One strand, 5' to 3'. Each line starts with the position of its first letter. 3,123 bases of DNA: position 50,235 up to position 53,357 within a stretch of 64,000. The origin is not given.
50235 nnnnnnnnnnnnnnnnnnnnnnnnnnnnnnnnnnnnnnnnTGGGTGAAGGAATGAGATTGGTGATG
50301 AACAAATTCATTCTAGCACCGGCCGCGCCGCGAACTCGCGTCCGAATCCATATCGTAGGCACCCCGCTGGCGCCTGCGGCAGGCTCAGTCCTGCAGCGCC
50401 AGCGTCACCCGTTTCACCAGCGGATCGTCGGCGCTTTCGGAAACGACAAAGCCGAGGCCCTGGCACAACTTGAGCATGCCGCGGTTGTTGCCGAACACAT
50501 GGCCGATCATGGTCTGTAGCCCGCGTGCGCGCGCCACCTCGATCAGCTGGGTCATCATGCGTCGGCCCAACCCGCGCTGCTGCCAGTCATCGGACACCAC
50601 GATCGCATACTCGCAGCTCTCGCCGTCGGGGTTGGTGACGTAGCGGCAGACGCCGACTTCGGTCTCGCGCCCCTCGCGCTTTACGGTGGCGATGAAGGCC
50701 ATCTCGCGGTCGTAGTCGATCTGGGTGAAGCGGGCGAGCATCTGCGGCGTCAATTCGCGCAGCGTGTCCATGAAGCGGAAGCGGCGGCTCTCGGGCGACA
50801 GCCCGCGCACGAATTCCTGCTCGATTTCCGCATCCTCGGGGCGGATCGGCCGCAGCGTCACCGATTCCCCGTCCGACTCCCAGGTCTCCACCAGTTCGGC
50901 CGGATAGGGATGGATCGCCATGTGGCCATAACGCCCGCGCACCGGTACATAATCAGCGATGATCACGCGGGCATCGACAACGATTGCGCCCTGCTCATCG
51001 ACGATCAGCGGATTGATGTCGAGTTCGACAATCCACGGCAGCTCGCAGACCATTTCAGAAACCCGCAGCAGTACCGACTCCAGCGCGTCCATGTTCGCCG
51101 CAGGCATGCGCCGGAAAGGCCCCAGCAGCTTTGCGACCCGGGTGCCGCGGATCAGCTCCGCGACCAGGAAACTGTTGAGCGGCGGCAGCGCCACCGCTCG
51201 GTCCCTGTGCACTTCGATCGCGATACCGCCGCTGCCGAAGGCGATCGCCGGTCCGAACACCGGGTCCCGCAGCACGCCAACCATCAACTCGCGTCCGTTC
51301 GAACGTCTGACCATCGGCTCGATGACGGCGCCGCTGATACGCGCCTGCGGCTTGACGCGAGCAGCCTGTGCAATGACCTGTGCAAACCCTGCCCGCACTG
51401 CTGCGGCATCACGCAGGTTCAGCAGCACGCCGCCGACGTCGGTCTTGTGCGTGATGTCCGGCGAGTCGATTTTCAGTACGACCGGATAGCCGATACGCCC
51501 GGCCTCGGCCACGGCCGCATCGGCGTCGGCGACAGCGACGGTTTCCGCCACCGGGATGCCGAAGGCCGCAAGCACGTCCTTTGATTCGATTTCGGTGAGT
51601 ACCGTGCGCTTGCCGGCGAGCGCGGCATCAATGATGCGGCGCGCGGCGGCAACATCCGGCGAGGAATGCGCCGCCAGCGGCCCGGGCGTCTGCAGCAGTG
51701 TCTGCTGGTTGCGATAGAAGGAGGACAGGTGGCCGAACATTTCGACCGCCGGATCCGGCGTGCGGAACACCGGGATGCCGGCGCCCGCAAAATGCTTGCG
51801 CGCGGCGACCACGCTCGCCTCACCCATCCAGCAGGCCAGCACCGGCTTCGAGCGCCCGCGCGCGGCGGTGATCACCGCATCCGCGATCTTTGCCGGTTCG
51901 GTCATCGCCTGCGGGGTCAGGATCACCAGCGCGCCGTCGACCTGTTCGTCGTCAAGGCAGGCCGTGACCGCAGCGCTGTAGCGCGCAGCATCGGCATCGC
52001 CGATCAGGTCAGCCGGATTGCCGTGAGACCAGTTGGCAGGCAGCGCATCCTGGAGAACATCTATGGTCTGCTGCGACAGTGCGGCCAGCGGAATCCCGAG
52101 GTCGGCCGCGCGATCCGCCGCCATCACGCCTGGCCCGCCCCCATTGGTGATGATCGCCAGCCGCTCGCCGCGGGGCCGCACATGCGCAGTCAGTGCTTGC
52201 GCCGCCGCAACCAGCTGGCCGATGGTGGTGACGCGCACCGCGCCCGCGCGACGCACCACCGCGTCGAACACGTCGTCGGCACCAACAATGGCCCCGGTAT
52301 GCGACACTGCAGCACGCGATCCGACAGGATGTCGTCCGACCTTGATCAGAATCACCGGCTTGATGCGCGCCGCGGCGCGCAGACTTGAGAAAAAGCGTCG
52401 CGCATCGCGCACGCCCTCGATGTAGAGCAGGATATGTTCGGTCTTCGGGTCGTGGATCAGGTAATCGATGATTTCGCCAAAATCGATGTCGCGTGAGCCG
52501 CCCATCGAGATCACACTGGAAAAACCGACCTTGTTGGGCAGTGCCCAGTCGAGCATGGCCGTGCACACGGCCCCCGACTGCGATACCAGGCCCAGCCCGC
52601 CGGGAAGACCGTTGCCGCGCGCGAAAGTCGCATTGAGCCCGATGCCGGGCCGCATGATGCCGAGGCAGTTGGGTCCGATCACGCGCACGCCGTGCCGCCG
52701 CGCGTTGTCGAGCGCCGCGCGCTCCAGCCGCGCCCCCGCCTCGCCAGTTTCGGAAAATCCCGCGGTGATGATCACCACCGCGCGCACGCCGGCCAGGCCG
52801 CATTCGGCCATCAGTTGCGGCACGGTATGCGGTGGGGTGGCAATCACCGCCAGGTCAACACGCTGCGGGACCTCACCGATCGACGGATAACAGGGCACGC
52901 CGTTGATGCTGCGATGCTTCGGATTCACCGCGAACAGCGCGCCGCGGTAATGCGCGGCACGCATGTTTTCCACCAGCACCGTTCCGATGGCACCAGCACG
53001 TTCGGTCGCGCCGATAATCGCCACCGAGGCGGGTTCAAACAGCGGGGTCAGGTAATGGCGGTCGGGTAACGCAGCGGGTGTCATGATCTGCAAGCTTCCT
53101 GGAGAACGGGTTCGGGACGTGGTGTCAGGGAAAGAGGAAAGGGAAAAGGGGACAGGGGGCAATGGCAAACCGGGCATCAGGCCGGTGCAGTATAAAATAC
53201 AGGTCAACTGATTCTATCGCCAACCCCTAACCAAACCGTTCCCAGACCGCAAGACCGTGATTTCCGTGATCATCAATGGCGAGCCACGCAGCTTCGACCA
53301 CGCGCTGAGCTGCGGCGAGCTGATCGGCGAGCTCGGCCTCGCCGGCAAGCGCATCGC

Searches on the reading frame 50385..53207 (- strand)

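Call 54: search_protein_families(library=pfam, proteins=[window:50385-53207:-])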
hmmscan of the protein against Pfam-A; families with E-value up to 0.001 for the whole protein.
window:50385-53207:- (940 aa): 9 families
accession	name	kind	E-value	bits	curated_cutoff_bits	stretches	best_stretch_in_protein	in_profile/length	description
PF13549.11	ATP-grasp_5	-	1e-85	287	27.6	1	529-750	2-221/221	ATP-grasp domain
PF13607.11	Succ_CoA_lig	-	6.7e-53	178.6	27.4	1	202-339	1-138/138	Succinyl-CoA ligase like flavodoxin domain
PF13380.12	CoA_binding_2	-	4.2e-23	82.4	22.8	1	61-186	2-115/116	CoA binding domain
PF02629.25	CoA_binding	-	2.5e-14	54.2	22.3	1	58-150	2-97/97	CoA binding domain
PF00583.31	Acetyltransf_1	-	1.6e-11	45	20.7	1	826-920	23-116/116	Acetyltransferase (GNAT) family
PF13302.13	Acetyltransf_3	-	6.1e-10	40.4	25.4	1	783-921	2-138/138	Acetyltransferase (GNAT) domain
PF19045.5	Ligase_CoA_2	-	2e-08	34.9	23.7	1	351-482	2-138/162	Ligase-CoA domain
PF13508.13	Acetyltransf_7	-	1.4e-07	32.2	27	1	845-921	11-83/84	Acetyltransferase (GNAT) domain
PF14542.12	Acetyltransf_CG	-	5.4e-05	23.7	30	0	847-898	8-59/80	GCN5-related N-acetyl-transferase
